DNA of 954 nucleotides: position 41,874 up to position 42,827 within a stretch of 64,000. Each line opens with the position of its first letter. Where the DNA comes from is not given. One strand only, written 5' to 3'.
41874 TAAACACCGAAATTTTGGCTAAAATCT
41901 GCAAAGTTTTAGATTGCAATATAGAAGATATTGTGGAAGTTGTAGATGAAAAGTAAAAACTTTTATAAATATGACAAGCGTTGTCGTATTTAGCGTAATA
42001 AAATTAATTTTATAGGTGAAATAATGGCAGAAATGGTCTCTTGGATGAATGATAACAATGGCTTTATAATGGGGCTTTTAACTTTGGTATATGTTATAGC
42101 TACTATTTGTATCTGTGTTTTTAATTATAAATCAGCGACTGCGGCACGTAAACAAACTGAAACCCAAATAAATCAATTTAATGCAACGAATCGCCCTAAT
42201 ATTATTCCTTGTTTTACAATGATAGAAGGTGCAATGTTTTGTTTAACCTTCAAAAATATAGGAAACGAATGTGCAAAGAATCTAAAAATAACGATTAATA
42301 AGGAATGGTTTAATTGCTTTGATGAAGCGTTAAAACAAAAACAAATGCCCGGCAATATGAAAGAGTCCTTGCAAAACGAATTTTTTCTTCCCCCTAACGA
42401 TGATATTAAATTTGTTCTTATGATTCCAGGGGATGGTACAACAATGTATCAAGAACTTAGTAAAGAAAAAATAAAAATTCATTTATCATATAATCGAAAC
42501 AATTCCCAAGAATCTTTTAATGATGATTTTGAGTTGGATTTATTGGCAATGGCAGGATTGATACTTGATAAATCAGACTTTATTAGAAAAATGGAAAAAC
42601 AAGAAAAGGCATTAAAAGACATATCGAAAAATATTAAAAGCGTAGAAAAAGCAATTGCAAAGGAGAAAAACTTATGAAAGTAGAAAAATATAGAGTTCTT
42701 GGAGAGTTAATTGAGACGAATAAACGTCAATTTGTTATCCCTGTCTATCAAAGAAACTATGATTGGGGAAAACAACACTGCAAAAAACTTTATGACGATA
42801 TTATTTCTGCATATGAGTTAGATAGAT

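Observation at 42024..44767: Translationally coupled membrane protein and GmrSD-like nuclease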

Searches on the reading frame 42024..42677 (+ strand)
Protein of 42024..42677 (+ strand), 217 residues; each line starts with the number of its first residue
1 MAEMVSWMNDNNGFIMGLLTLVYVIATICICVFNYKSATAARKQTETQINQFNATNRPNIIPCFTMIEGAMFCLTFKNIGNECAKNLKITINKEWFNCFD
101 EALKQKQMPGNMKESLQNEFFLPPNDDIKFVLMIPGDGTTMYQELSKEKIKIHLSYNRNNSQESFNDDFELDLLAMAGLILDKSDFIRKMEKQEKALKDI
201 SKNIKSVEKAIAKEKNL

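Call 3: search_protein_families(library=pfam, proteins=[window:42024-42677:+], max_evalue=0.01)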
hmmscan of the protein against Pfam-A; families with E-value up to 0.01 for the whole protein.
window:42024-42677:+ (217 aa): 0 families

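Call 4: search_protein_families(library=padloc, proteins=[window:42024-42677:+], max_evalue=0.01)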
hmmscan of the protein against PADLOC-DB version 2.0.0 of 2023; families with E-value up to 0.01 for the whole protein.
window:42024-42677:+ (217 aa): 0 families

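Call 6: find_homologous_proteins(query=window:42024-42674:+, max_evalue=0.001)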
Query window:42024-42674:+ (217 aa): 24 proteins with E <= 0.001 among 149 candidates.
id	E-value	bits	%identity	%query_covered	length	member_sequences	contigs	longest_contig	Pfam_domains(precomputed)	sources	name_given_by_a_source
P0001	6.3e-140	482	100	100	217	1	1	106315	-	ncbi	-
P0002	1.1e-130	451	93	100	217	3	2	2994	-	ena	-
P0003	1.2e-123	428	88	100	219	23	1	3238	-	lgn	-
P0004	1.1e-104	366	75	100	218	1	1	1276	-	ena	-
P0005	3.0e-100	352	73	98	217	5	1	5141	-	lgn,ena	-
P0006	2.8e-99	349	75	96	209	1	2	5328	-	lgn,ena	-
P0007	4.7e-99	348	75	97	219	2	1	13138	-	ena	-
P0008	1.3e-95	337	68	97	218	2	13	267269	-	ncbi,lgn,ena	-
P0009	3.1e-93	329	70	94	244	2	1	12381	-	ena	-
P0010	2.2e-91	323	67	100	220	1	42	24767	-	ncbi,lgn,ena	-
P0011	4.1e-90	319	67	94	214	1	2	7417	-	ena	-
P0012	4.2e-90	319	69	97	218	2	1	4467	-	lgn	-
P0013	5.7e-90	318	67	97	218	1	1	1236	-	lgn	-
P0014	1.4e-89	317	67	95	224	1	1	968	-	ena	-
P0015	1.6e-88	314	67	96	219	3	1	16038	-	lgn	-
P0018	1.6e-83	297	68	89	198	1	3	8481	-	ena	-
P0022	1.0e-42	164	41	96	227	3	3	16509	-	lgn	-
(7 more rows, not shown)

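Call 8: search_protein_families(library=phrogs, proteins=[window:42024-42674:+], max_evalue=0.01)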
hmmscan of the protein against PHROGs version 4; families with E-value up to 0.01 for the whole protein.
window:42024-42674:+ (217 aa): 1 family
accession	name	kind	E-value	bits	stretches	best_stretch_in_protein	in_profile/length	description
phrog_9607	-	unknown function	7e-05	23.8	1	21-179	14-150/179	-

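Call 9: find_encoding_contigs(protein=P0008, flank=6000, max_places=4)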
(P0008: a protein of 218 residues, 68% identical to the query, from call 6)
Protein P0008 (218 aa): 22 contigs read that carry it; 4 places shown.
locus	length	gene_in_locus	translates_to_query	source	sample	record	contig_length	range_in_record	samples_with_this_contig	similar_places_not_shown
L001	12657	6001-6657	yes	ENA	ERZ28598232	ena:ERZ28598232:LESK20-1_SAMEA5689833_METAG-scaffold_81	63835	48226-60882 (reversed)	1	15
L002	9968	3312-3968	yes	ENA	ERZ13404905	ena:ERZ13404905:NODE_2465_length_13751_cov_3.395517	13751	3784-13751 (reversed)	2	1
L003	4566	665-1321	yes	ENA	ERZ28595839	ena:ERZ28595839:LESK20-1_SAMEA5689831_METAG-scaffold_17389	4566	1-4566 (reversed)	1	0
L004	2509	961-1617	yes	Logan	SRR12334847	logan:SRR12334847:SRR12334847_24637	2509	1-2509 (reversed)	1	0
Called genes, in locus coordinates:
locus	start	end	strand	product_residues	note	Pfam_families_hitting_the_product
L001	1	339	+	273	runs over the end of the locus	-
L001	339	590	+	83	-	-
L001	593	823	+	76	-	-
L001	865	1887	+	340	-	PF23343:REP_ORF2-G2P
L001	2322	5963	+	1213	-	PF00149:Metallophos, PF12850:Metallophos_2 (faint), PF13023:HD_3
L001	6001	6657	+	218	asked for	-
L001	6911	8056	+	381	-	-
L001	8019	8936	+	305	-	PF01555:N6_N4_Mtase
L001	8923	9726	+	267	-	PF02086:MethyltransfD12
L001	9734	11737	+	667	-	-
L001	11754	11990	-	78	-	-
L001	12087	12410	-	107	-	-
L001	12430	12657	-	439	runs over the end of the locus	PF14284:PcfJ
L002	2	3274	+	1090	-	?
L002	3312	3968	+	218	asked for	-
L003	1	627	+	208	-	?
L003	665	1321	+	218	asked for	-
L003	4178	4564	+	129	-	?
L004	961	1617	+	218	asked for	-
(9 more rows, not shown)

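Call 10: find_encoding_contigs(protein=P0010, flank=6000, max_places=5)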
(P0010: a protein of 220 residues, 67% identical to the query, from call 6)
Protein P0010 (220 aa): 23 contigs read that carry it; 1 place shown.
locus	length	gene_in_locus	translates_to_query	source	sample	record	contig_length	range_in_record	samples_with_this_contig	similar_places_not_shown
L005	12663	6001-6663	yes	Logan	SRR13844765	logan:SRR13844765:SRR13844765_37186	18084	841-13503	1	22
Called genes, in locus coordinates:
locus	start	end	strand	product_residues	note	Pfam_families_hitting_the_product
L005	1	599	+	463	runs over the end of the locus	PF01637:ATPase_2, PF13191:AAA_16 (weak), PF13173:AAA_14, PF13401:AAA_22, PF03008:DUF234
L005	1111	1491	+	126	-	PF00239:Resolvase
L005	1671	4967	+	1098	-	PF00270:DEAD (faint), PF00176:SNF2-rel_dom, PF04851:ResIII (weak), PF00271:Helicase_C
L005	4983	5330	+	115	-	PF05635:23S_rRNA_IVP (weak)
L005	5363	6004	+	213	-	PF14335:DUF4391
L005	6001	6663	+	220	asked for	-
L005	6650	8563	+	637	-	PF01555:N6_N4_Mtase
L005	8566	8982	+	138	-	-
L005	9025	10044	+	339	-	-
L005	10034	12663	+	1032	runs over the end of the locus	PF04851:ResIII, PF00270:DEAD (weak), PF19778:RE_endonuc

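Call 11: find_encoding_contigs(protein=P0022, flank=6000, max_places=3)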
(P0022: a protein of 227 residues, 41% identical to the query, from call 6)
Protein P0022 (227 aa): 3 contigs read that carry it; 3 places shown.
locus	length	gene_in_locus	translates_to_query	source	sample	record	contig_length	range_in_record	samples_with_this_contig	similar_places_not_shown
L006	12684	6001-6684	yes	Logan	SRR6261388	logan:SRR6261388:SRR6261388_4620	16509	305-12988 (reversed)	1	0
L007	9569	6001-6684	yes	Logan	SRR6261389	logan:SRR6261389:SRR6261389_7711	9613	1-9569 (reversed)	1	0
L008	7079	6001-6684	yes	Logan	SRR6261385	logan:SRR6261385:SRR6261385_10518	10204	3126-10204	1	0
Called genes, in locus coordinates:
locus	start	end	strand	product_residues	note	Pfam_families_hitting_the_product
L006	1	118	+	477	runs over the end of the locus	PF09587:PGA_cap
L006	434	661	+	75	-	PF13443:HTH_26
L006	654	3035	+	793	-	PF04313:HSDR_N (faint), PF13588:HSDR_N_2 (weak), PF00270:DEAD, PF04851:ResIII, PF18766:SWI2_SNF2, PF00271:Helicase_C, PF08463:EcoEI_R_C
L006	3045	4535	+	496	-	PF12161:HsdM_N (weak), PF02384:N6_Mtase, PF07669:Eco57I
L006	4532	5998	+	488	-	PF01420:Methylase_S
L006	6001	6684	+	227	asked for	-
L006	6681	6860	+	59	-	-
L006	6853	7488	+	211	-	PF02661:Fic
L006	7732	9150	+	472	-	PF01637:ATPase_2, PF13191:AAA_16 (weak), PF13173:AAA_14 (faint)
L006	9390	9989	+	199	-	-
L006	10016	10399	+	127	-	PF16320:Ribosomal_L12_N, PF00542:Ribosomal_L12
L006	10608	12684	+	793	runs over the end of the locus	?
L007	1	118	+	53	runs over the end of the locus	?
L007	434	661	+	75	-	PF13443:HTH_26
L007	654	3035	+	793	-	PF04313:HSDR_N (faint), PF13588:HSDR_N_2 (weak), PF00270:DEAD, PF04851:ResIII, PF18766:SWI2_SNF2, PF00271:Helicase_C, PF08463:EcoEI_R_C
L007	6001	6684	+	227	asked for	-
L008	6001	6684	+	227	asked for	-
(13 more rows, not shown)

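Call 14: search_protein_representatives(protein=window:42024-42674:+)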
Query: 217 residues. Proteins with E-value up to 0.001 (for the whole library): 401; up to 1e-10: 77; up to 1e-30: 7. The best 150 are listed.
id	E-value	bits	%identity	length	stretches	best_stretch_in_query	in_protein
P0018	5.2e-84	297.3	68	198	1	16-208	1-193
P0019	5.4e-82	290.7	88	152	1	66-217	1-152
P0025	8.2e-49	182.4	95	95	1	123-217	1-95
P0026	7.0e-47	176.1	41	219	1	4-215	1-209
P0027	2.9e-33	131.6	33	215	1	3-206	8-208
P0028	6.7e-33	130.4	36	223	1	4-211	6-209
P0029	1.3e-31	126.2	32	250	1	3-215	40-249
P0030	1.3e-30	123.0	35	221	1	5-206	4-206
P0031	3.8e-29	118.2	34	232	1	4-209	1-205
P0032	5.4e-28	114.4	30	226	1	3-212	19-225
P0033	7.8e-28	113.9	36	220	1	14-211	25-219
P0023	4.9e-27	111.3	71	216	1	133-215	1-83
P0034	6.3e-26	107.7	34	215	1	14-206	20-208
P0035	5.7e-24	101.3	56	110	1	1-87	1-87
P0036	6.1e-21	91.4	33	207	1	4-211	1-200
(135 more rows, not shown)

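Call 16: search_protein_families(library=pfam, alignment_id=A2, max_evalue=0.01)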
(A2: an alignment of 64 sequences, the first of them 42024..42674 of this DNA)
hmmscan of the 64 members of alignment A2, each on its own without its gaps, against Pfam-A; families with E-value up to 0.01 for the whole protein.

A. member 1, window:42024-42674:+ (217 aa): 0 families

B. families by the number of members that match (of 64 scanned): 12 families
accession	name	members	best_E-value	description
PF07047.17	OPA3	2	0.0077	Optic atrophy 3 protein (OPA3)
PF02002.24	TFIIE_alpha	1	5.1e-06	TFIIE alpha subunit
PF00802.24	Glycoprotein_G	1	3.7e-05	Pneumovirus attachment glycoprotein G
PF06364.17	DUF1068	1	0.00085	Protein of unknown function (DUF1068)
PF01105.29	EMP24_GP25L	1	0.0011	emp24/gp25L/p24 family/GOLD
PF22403.1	DUF6981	1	0.0014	Domain of unknown function (DUF6981)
PF08656.15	DASH_Dad3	1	0.0019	DASH complex subunit Dad3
PF17078.10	SHE3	1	0.002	SWI5-dependent HO expression protein 3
PF07280.16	Ac110_PIF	1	0.0054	Per os infectivity factor AC110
PF05209.18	MinC_N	1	0.0062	Septum formation inhibitor MinC, N-terminal domain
PF00060.32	Lig_chan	1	0.0088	Ligand-gated ion channel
PF18705.7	DUF5643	1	0.0091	Family of unknown function (DUF5643)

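Call 19: find_related_loci(query=A1, collection=genome_contigs, flank=6000)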
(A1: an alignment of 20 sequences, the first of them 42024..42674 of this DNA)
Query A1 (217 aa) in genome_contigs; peptide patterns used: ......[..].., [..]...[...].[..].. (x = any residue, [..] = any of these).
79 stretches matched a pattern; 13 encode a relative of the query (tblastn E <= 1e-3); 13 distinct loci.
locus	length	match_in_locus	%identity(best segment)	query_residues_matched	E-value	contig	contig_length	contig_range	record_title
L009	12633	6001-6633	68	1-211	6e-102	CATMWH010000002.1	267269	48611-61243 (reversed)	MAG TPA_asm: uncultured Christensenella sp. isolate MGG29822_1678865761 genome assembly, contig: shHF8_26, whole genome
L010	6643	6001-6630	36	4-216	3e-42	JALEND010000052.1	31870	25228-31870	MAG: Mycoplasmatota bacterium isolate SUG156 k141_7302468, whole genome shotgun sequence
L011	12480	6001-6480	31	4-173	3e-25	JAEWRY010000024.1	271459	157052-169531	MAG: Bacillota bacterium isolate OH_SBrB_85 k127_32052, whole genome shotgun sequence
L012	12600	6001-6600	28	1-213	2e-19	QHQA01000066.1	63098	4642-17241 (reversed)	MAG: Verrucomicrobia bacterium isolate AV16 14_0903_13_30cm_scaffold_1761141_curated, whole genome shotgun sequence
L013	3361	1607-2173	27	1-211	4e-15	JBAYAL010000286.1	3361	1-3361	MAG: Eubacteriales bacterium isolate SO_2016_CLC_T1_69 scaffold56235_PH3_Jul14_2016, whole genome shotgun sequence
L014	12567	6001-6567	21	4-209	9e-14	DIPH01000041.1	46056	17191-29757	MAG TPA_asm: Firmicutes bacterium UBA5493 UBA5493_contig_3683, whole genome shotgun sequence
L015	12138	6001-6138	57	4-49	3e-13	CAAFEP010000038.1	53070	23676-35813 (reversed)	MAG TPA_asm: Firmicutes bacterium, isolate HGM14224, WGS project CAAFEP010000000 data, contig: SRS104400_78_k99_52631, w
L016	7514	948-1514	28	1-211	1e-12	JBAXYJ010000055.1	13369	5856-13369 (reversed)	MAG: Clostridiaceae bacterium isolate SO_2016_CLC_T1_14 scaffold04306_PH3_Jul14_2016, whole genome shotgun sequence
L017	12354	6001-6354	33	4-127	6e-12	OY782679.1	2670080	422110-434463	MAG: Candidatus Limiplasma sp. isolate 68f417b7-702a-45c2-ac46-c3aa6b7c0892 genome assembly, chromosome: 1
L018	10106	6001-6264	35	4-92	4e-11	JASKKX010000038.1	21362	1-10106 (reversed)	MAG: Verrucomicrobiota bacterium isolate DJKA62_ANT-KO_bin.21 scaffold_407, whole genome shotgun sequence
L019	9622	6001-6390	28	4-132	1e-10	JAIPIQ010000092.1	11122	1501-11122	MAG: Candidatus Neomarinimicrobiota bacterium isolate Tobar13.5m-G82 Tobar13-5m-C6711, whole genome shotgun sequence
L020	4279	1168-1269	62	4-37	1e-9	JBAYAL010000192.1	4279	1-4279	MAG: Eubacteriales bacterium isolate SO_2016_CLC_T1_69 scaffold36970_PH3_Jul14_2016, whole genome shotgun sequence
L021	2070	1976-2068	58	3-33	5e-8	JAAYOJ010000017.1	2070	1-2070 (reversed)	MAG: Peptococcaceae bacterium isolate AS21ysBPME_346 89755_AS21, whole genome shotgun sequence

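Call 20: find_related_loci(query=A1, collection=metagenome_contigs, flank=6000)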
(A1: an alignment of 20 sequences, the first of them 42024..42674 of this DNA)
Query A1 (217 aa) in metagenome_contigs; peptide patterns used: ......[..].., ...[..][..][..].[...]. (x = any residue, [..] = any of these).
101 stretches matched a pattern; 26 encode a relative of the query (tblastn E <= 1e-3); 26 distinct loci.
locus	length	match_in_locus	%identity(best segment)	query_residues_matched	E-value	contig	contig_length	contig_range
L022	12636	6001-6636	88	1-212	1e-128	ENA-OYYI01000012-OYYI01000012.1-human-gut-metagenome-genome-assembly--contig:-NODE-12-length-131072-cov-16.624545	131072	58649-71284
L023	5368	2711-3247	87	1-179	5e-109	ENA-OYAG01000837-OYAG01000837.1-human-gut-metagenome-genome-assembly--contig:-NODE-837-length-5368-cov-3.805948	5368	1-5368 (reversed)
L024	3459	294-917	36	1-211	2e-43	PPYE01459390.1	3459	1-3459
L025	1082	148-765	35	3-211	2e-43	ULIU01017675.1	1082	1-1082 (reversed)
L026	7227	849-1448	28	1-213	2e-19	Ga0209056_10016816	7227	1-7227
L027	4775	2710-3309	28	1-213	2e-19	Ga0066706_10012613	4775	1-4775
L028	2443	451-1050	27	1-213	1e-18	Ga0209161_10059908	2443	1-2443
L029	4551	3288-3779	32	3-156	8e-16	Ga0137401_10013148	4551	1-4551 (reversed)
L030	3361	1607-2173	27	1-211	4e-15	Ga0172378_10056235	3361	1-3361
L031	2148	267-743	26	4-173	1e-14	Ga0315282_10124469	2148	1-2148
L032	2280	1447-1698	44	3-80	2e-14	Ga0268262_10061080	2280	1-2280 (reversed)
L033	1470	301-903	27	7-205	5e-14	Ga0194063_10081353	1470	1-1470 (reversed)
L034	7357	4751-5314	22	3-207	7e-14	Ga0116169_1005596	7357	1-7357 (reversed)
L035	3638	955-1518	22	3-207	7e-14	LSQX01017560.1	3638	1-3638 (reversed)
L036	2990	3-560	27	4-211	3e-13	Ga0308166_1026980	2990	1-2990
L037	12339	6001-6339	33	4-132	8e-13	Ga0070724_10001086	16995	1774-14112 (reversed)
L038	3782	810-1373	27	3-197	1e-12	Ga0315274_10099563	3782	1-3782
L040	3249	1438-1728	35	4-101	3e-12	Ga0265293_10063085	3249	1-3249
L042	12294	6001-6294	31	1-99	1e-10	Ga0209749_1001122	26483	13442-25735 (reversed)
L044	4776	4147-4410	35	4-92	1e-10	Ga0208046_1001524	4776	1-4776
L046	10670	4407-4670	33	4-92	1e-9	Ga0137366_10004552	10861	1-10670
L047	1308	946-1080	49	4-50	9e-9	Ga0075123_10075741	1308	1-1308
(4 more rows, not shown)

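Call 24: search_protein_families(library=pfam, proteins=[L017:4805-6001:+, L017:6574-9882:+, L018:4631-6001:+, L018:3201-4634:+, L012:4316-5995:+, L044:2489-4147:+, L010:3577-5271:+, L011:3240-5009:+, L042:2287-5178:+, L042:5153-5968:+], max_evalue=0.001)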
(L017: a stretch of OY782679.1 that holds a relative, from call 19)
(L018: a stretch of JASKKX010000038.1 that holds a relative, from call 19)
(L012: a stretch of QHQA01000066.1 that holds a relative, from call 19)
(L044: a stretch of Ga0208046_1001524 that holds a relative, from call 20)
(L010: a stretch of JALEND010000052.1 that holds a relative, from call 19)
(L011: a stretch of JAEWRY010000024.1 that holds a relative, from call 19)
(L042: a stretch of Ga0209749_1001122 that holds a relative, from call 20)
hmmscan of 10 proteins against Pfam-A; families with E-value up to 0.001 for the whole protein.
L017:4805-6001:+ (398 aa): 1 family
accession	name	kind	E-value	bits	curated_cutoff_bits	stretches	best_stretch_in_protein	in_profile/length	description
PF01420.25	Methylase_S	-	1.3e-35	123.6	22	1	2-173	2-166/168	Type I restriction modification DNA specificity domain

L017:6574-9882:+ (1102 aa): 8 families
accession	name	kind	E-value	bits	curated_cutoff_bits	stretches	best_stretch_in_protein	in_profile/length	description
PF04851.21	ResIII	-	4.5e-40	137.7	22.5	1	332-491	2-163/164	Type III restriction enzyme, res subunit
PF08463.15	EcoEI_R_C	-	5.4e-19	69.3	24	1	951-1097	2-160/163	EcoEI R protein C-terminal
PF18766.7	SWI2_SNF2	-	1.6e-18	67.6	26.7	1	337-531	1-192/221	SWI2/SNF2 ATPase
PF04313.20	HSDR_N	-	1.8e-11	44.7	25.1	1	226-298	122-197/198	Type I restriction enzyme R protein N terminus (HSDR_N)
PF00270.35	DEAD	-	2e-11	44.3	26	1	337-494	3-164/167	DEAD/DEAH box helicase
PF13643.11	DUF4145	-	4e-09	36.8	23.1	1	23-115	2-87/88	Domain of unknown function (DUF4145)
PF13588.12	HSDR_N_2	-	1.3e-06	28.8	25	1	191-294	2-97/110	Type I restriction enzyme R protein N terminus (HSDR_N)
PF00271.37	Helicase_C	-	1.5e-06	28.9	23.5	1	602-702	13-108/110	Helicase conserved C-terminal domain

L018:4631-6001:+ (456 aa): 1 family
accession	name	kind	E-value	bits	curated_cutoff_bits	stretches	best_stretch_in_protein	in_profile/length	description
PF01420.25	Methylase_S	-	1.2e-10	42.3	22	1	246-427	1-162/168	Type I restriction modification DNA specificity domain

L018:3201-4634:+ (477 aa): 3 families
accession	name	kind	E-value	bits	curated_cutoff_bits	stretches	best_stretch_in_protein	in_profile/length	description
PF02384.22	N6_Mtase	-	3.1e-60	204.5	20.4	1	143-445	2-308/311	N-6 DNA Methylase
PF07669.17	Eco57I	-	7.2e-07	29.9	25.3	1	261-356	64-168/171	Eco57I restriction-modification methylase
PF12161.14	HsdM_N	-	9.5e-07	29.9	24.5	1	5-131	2-133/135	HsdM N-terminal domain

L012:4316-5995:+ (559 aa): 5 families
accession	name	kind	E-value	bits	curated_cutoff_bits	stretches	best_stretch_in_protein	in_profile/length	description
PF01555.25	N6_N4_Mtase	-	2.6e-46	158.8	26.7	1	24-359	1-219/221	DNA methylase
PF22722.2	NA-iREase1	-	2.6e-10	40.6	27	1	451-525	39-102/106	NACHT-associated inactive Restriction Endonuclease 1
PF02086.21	MethyltransfD12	-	4.2e-06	27.1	22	0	311-369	9-68/253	D12 class N6 adenine-specific DNA methyltransferase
PF04471.18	Mrr_cat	-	2e-05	25.2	21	1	390-503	3-100/115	Restriction endonuclease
PF13847.12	Methyltransf_31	-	0.00037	20.6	27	0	320-375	2-60/145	Methyltransferase domain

L044:2489-4147:+ (552 aa): 1 family
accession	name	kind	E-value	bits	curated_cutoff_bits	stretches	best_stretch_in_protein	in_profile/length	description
PF01420.25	Methylase_S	-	2.3e-13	51.1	22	1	342-524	1-163/168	Type I restriction modification DNA specificity domain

L010:3577-5271:+ (564 aa): 2 families
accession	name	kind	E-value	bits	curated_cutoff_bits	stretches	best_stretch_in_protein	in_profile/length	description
PF04471.18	Mrr_cat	-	5.8e-31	107.4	21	1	356-464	3-115/115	Restriction endonuclease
PF22722.2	NA-iREase1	-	6.3e-09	36.2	27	1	362-458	1-102/106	NACHT-associated inactive Restriction Endonuclease 1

L011:3240-5009:+ (589 aa): 2 families
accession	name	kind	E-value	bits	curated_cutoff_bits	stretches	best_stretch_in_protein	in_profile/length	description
PF00821.23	PEPCK_GTP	-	3.9e-162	539.5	23.8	1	224-585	1-356/357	Phosphoenolpyruvate carboxykinase C-terminal P-loop domain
PF17297.7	PEPCK_N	-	1.2e-89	300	23.8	1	11-219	1-217/218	Phosphoenolpyruvate carboxykinase N-terminal domain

L042:2287-5178:+ (963 aa): 7 families
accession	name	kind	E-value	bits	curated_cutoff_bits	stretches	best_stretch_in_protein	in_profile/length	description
PF07669.17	Eco57I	-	9.8e-40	136.9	25.3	1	469-656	1-171/171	Eco57I restriction-modification methylase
PF02384.22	N6_Mtase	-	3.3e-18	66.5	20.4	2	329-495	4-104/311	N-6 DNA Methylase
PF20473.4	MmeI_Mtase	-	1.5e-13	51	27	1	391-600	16-172/259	MmeI, DNA-methyltransferase domain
PF04313.20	HSDR_N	-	4.6e-11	43.4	25.1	1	60-139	114-198/198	Type I restriction enzyme R protein N terminus (HSDR_N)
PF12950.13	TaqI_C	-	2e-09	38.2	26.5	1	765-885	3-118/118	TaqI-like C-terminal specificity domain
PF01170.24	UPF0020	-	9.3e-06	25.9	22.3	0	396-486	30-94/197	RMKL-like, methyltransferase domain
PF13588.12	HSDR_N_2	-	0.00018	22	25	1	47-139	13-102/110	Type I restriction enzyme R protein N terminus (HSDR_N)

L042:5153-5968:+ (271 aa): 0 families

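Call 25: search_protein_families(library=pfam, proteins=[L037:3338-4897:+, L037:5302-5979:+, L037:6765-8231:+, L014:6577-7101:+, L014:7435-8469:+, L014:8423-9793:+, L024:1488-3356:+, L047:239-937:+, L013:440-1390:+, L013:2357-3361:+], max_evalue=0.001)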
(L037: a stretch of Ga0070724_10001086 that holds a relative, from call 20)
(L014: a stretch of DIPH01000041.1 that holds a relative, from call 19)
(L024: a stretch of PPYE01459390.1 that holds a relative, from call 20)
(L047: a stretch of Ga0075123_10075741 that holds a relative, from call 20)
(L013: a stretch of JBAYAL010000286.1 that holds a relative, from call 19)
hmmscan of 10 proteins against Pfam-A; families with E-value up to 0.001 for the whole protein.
L037:3338-4897:+ (519 aa): 3 families
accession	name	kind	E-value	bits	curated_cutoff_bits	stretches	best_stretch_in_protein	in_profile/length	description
PF09992.14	NAGPA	-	7.4e-24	85.3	25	1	333-514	2-168/169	Phosphodiester glycosidase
PF01510.30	Amidase_2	-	4.8e-13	50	26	1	46-161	7-130/131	N-acetylmuramoyl-L-alanine amidase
PF01471.23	PG_binding_1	-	9.8e-12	45.3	23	1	230-282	5-57/57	Putative peptidoglycan binding domain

L037:5302-5979:+ (225 aa): 0 families

L037:6765-8231:+ (488 aa): 3 families
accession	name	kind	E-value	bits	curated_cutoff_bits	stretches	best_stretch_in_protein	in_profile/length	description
PF01871.22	AMMECR1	-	2.6e-42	144.6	25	1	325-485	1-166/168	AMMECR1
PF02900.23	LigB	-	1.5e-37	129.6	26.3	1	27-286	2-266/269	Catalytic LigB subunit of aromatic ring-opening dioxygenase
PF01875.22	Memo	-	2e-05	24.4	27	1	143-265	117-235/269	Memo-like protein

L014:6577-7101:+ (174 aa): 0 families

L014:7435-8469:+ (344 aa): 1 family
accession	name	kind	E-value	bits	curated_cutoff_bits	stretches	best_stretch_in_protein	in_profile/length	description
PF03592.21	Terminase_2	-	2e-40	139.1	26.1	1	117-292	1-135/141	Terminase small subunit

L014:8423-9793:+ (456 aa): 3 families
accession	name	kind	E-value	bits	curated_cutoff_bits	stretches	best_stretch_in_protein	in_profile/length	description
PF03237.21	Terminase_6N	-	5.2e-12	46.3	22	1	54-253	4-213/215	Terminase large subunit, T4likevirus-type, N-terminal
PF17289.8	Terminase_6C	-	0.00046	20.6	22.6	0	356-436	70-153/155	Terminase RNaseH-like domain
PF04466.19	Terminase_3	-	0.0005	20.1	23.2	1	160-224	113-184/201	Phage terminase large subunit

L024:1488-3356:+ (622 aa): 2 families
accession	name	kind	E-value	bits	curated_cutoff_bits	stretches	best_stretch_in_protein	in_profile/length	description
PF01555.25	N6_N4_Mtase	-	6.5e-38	131.3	26.7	1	117-447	1-217/221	DNA methylase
PF18273.6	T3RM_EcoP15I_C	-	3.7e-29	101.3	25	1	519-613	2-96/97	Type III R-M EcoP15I C-terminal domain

L047:239-937:+ (232 aa): 1 family
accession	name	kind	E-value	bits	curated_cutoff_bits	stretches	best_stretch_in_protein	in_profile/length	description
PF01420.25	Methylase_S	-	1.8e-13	51.5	22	1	29-182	1-139/168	Type I restriction modification DNA specificity domain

L013:440-1390:+ (316 aa): 1 family
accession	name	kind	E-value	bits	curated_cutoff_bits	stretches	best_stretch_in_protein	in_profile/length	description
PF08902.16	DUF1848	-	2.3e-107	359.1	30.5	1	7-269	1-262/262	Domain of unknown function (DUF1848)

L013:2357-3361:+ (335 aa): 1 family
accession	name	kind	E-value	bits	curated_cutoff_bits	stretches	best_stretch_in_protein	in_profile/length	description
PF04313.20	HSDR_N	-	5.1e-08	33.4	25.1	1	61-134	114-192/198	Type I restriction enzyme R protein N terminus (HSDR_N)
